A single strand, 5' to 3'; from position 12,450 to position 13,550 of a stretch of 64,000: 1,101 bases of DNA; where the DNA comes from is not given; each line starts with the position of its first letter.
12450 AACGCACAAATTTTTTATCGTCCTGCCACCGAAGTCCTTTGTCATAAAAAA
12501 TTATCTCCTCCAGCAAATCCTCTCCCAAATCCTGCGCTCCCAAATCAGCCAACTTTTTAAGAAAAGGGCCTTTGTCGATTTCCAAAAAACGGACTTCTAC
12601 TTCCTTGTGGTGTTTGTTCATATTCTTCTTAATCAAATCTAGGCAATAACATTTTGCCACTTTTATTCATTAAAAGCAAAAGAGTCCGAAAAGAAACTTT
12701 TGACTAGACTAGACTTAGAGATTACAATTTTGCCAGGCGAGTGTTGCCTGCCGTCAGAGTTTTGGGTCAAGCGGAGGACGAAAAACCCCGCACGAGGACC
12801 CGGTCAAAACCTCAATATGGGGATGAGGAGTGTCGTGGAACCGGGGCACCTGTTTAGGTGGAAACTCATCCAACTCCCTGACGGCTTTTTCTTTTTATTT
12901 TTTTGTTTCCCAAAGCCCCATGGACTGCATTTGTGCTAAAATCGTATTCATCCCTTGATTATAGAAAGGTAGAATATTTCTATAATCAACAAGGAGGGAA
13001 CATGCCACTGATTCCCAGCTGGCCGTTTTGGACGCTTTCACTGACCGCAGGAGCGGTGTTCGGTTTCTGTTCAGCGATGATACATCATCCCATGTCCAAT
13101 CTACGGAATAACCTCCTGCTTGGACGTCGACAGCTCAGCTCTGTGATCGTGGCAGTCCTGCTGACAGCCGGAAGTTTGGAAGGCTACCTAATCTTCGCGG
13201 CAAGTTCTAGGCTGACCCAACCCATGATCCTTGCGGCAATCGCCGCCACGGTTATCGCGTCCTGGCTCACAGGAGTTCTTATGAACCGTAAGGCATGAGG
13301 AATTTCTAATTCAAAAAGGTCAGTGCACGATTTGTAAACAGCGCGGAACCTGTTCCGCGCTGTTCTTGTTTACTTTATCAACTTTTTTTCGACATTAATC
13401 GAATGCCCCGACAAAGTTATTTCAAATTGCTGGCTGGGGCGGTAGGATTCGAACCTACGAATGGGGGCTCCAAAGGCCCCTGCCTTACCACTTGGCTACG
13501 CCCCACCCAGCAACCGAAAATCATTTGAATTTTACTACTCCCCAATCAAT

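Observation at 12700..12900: Promoter-to-terminator unit encoding a ~165-nt highly structured RNA of unknown family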

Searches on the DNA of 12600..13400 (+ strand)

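Call 4: search_rna_families(source=window, start=12600, end=13050, threshold=evalue, max_evalue=10, show_alignments=5)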
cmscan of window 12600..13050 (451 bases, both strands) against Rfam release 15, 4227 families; matches with E-value up to 10: 4.
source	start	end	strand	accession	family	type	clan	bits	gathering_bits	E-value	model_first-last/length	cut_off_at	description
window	12845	12917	-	RF00376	HIV_GSL3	Cis-reg;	-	19.8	42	0.52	1-84/84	no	HIV gag stem loop 3 (GSL3)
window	12957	12987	-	RF03139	S4-Bacteroidia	Cis-reg; leader;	CL00119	18.9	34.7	0.15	1-27/34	no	S4-Bacteroidia ribosomal protein leader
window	12968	13004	+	RF02934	caiA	Gene; sRNA;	-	15.6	55.5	6.7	1-78/78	no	caiA RNA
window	12822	12913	-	RF02158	NPPA-AS1_3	Gene; lncRNA;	-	11.1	55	5.9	1-108/108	no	NPPA antisense RNA 1 conserved region 3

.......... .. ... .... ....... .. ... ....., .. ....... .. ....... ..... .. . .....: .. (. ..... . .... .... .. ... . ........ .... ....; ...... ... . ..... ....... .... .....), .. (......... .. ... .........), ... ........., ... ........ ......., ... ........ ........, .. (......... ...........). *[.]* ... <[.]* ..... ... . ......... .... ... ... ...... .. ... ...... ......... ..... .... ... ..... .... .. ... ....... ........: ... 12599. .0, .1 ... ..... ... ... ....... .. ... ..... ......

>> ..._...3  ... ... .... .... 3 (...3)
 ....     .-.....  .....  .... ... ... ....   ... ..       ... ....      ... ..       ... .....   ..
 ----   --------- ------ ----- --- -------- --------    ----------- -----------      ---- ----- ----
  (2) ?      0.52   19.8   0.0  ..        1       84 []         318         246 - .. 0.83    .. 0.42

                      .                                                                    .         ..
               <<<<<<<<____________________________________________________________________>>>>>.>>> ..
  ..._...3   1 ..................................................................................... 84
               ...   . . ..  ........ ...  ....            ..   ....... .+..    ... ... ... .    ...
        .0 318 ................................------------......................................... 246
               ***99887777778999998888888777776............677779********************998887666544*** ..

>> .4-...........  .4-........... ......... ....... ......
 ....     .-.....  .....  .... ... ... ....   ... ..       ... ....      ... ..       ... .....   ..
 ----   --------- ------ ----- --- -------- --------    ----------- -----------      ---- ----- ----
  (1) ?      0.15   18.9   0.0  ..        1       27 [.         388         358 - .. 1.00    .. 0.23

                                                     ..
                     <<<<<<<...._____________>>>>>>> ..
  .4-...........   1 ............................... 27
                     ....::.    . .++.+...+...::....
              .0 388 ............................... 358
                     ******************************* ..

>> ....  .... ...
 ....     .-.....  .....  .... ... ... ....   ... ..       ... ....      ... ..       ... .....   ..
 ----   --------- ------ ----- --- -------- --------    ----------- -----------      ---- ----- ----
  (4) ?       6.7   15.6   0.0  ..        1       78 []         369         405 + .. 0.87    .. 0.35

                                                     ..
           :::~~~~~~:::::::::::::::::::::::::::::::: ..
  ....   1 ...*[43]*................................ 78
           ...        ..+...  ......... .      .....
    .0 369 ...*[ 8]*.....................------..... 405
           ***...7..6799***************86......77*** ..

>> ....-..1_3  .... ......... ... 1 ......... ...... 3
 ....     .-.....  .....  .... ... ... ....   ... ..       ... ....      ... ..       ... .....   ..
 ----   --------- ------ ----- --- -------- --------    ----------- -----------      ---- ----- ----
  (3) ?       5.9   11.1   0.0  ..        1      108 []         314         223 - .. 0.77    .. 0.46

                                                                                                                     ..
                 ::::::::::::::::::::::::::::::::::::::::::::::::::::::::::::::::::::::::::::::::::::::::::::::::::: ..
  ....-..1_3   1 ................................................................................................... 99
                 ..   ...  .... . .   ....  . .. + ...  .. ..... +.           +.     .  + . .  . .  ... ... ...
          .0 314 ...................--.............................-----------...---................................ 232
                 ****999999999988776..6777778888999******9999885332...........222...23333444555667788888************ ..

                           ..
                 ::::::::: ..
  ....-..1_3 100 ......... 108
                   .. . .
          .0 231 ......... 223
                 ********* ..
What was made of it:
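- On Any Rfam 15 family (SRP, 6S, tmRNA, RNase P, riboswitch classes, leaders, ribozymes): Call 4: at E<=10 there are four hits at 11-20 bits against thresholds of 35-55, none overlapping the structure meaningfully.
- Closest known: Housekeeping RNAs with paired 5'/3' ends. Different: No Rfam match was found even at E<=10 on both strands (call 4).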

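Call 26: search_dna_similar(query=window:12690-13400:+, collection=phages, mode=distant, max_evalue=1)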
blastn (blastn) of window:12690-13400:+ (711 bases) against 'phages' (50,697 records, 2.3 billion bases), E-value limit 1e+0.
Records with a match: 1; places in all: 1; records where one place covers at least 80% of the query: 0.
Best place of each record, by identity: 90-95% 1.
By first word of the organism name: bajarodmic 1.
By host as written in the record: - 1.
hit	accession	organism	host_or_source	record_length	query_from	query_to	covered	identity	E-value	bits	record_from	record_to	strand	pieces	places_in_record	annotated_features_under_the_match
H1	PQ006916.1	bajarodmic virus 698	Dipodomys merriami feces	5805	111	140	4%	90.0%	7e-1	42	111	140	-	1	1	major capsid protein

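Call 27: search_dna_similar(query=window:12690-13400:+, collection=plasmids, mode=distant, max_evalue=1)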
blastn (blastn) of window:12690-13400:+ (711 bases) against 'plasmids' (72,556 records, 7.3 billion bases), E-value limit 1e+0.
Records with a match: 5; places in all: 5; records where one place covers at least 80% of the query: 0.
Best place of each record, by identity: 90-95% 4; 80-90% 1.
By first word of the organism name: Bacillus 3; Phyllobacterium 1; Shewanella 1.
By predicted mobility (MOB-suite, as given by PLSDB): non-mobilizable 4; conjugative 1.
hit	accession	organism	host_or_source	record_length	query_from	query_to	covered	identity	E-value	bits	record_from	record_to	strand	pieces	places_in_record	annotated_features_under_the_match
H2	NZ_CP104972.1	Phyllobacterium zundukense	Vicia costata,cell culture,root nodule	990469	532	569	5%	84.2%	7e-1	43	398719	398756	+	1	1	potassium transporter Kup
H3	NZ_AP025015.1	Shewanella xiamenensis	-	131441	443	474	5%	90.6%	2e-1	46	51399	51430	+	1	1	hypothetical protein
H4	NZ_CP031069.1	Bacillus sp. JAS24-2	cell culture,soil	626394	605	635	4%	90.3%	7e-1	44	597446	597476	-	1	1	peptidase domain-containing ABC transporter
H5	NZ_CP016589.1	Bacillus thuringiensis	Mono isolate,Ginseng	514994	605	635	4%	90.3%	7e-1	44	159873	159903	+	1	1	peptidase domain-containing ABC transporter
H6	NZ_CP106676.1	Bacillus cereus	cell culture,soil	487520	605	635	4%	90.3%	7e-1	44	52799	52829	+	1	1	peptidase domain-containing ABC transporter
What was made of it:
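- Tried and rejected: Only noise (calls 26, 27).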

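Call 31: build_rna_model(alignment_id=A1, structure=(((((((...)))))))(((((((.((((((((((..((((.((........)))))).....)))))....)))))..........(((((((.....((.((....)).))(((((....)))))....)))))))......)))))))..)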
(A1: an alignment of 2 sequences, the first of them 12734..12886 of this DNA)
Model R1 built from alignment A1 (2 sequences, 153 columns); structure: as given.
model positions 153; base pairs 46; branch points 3; effective number of sequences 0.62; information 0.591 bits per position. Calibrated on 0.2 Mb of random sequence (short: E-values are rough).
structure used (alignment columns):
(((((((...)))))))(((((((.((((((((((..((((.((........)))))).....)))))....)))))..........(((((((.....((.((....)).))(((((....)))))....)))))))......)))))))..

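Call 32: search_with_rna_model(model_id=R1, sources=[window, L001, L002, L003, L004, L005, L006, L007, L008, L009, L010, L011, L012, L014, L016, L018, L021, L022, L033, L038, L045, L080, L081, L082, L083, L084, L085, L086], max_evalue=10)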
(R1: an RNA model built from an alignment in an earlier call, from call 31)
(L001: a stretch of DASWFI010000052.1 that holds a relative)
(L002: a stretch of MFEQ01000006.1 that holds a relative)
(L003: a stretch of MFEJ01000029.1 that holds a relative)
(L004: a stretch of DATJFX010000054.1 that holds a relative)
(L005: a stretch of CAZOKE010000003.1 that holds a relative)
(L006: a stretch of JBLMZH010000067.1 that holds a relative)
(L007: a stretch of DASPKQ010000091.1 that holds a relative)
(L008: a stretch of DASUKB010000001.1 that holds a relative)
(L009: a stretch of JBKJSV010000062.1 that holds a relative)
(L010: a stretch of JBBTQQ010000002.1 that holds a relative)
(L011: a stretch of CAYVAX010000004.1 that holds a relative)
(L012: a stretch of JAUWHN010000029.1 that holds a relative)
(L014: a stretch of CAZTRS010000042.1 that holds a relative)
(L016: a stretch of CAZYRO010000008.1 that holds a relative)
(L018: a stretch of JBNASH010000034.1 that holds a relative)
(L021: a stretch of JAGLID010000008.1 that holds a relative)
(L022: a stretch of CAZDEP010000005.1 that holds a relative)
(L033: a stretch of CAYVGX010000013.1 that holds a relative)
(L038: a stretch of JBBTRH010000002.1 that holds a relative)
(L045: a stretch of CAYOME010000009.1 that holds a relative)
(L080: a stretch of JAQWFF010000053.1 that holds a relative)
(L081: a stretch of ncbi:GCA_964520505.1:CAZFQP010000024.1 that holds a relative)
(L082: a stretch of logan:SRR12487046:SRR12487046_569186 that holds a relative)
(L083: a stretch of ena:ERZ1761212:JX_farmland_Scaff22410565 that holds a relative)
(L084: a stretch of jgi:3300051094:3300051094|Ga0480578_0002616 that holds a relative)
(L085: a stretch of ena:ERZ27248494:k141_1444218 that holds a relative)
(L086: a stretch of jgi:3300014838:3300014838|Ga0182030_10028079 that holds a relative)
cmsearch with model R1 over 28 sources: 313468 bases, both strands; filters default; matches with E-value up to 10: 1.
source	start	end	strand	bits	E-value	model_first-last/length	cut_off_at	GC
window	12734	12886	+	196.5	1.2e-44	1-153/153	no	0.58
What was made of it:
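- Tried and rejected: It found only itself in the window plus 27 loci (call 32).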

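Call 49: search_with_rna_model(model_id=R1, source=L087, max_evalue=10, show_alignments=2)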
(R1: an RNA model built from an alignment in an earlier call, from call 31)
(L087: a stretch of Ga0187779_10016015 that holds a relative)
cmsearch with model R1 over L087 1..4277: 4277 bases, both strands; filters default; matches with E-value up to 10: 1.
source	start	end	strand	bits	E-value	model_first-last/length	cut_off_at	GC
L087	533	560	+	8.6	0.13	36-63/153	no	0.39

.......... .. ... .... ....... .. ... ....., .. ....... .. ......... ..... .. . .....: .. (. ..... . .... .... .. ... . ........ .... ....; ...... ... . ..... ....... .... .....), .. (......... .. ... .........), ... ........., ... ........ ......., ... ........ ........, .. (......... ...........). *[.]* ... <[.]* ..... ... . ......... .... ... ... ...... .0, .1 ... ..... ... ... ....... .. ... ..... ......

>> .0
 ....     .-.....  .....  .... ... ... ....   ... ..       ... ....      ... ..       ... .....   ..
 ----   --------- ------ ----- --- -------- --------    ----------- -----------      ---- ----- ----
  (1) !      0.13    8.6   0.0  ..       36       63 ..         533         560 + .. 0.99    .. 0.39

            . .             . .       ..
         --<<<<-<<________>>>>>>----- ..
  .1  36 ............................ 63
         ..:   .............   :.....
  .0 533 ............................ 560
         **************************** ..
